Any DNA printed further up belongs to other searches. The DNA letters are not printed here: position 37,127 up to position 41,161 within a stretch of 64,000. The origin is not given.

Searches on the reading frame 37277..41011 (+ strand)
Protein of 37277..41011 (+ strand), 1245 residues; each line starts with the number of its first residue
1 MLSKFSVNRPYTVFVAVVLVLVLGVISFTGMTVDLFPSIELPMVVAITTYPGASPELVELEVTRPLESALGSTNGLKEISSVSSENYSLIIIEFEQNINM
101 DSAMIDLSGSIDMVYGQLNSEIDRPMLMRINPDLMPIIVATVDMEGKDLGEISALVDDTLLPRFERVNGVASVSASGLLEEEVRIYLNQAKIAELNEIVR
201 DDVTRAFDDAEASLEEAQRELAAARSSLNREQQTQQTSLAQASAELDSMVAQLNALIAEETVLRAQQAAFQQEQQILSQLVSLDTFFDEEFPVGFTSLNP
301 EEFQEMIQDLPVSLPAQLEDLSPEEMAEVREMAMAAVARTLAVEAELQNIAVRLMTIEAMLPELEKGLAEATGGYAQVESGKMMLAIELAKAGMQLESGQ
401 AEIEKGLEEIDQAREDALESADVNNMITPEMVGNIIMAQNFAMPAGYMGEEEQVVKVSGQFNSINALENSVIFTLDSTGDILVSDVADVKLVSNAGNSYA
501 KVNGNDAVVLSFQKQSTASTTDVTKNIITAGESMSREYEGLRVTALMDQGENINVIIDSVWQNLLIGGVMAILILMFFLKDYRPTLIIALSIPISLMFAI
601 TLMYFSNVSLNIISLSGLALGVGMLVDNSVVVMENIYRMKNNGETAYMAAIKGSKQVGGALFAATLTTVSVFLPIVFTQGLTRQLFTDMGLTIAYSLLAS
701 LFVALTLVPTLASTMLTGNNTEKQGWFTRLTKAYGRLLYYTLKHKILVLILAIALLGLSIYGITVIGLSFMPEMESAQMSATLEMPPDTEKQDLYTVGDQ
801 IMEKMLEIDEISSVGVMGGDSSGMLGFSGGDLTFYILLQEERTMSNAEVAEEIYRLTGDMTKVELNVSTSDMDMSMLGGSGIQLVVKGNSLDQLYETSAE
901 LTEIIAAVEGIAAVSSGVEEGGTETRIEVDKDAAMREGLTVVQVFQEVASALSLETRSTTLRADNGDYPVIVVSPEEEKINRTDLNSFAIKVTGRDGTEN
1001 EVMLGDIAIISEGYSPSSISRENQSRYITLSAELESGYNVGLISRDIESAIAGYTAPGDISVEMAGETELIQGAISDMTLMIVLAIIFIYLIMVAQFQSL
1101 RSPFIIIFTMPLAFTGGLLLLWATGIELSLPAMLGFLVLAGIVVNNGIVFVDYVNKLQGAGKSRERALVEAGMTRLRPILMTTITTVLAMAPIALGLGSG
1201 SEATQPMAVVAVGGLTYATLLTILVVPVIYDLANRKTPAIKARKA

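Call 16: find_encoding_contigs(protein=window:37277-41011:+, flank=10000, max_places=1)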
Protein window:37277-41011:+ (1245 aa): 12 contigs read that carry it; 1 place shown.
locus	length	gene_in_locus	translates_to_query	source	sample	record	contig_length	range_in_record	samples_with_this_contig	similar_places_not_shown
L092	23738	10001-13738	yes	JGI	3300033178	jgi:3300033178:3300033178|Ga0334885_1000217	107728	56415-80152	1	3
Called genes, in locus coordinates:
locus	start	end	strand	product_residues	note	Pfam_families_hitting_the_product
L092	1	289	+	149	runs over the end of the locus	PF02639:DUF188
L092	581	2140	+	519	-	PF00890:FAD_binding_2 (weak), PF01134:GIDA (faint), PF01266:DAO (faint), PF03486:HI0933_like (faint), PF07992:Pyr_redox_2 (faint), PF12831:FAD_oxidored (weak), PF13450:NAD_binding_8, PF01593:Amino_oxidase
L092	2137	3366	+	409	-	PF00970:FAD_binding_6, PF00175:NAD_binding_1, PF00111:Fer2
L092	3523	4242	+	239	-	PF00392:GntR, PF07840:FadR_C, PF07729:FCD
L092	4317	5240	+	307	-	PF00005:ABC_tran, PF13304:AAA_21, PF13732:DrrA1-3_C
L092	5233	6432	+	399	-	PF12679:ABC2_membrane_2, PF12698:ABC2_membrane_3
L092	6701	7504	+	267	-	PF02086:MethyltransfD12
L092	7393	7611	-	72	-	-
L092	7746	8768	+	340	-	PF01070:FMN_dh, PF03060:NMO (weak), PF05690:ThiG (faint), PF01070:FMN_dh, PF01180:DHO_dh (faint), PF01645:Glu_synthase (weak), PF00478:IMPDH (weak)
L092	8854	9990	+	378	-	PF27675:YCF81_N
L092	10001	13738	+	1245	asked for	PF00873:ACR_tran, PF03176:MMPL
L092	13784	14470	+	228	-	PF00072:Response_reg, PF00486:Trans_reg_C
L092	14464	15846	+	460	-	PF00672:HAMP, PF00512:HisKA, PF02518:HATPase_c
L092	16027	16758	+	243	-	PF00440:TetR_N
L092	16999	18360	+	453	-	PF04055:Radical_SAM, PF13353:Fer4_12 (faint), PF13186:SPASM (weak)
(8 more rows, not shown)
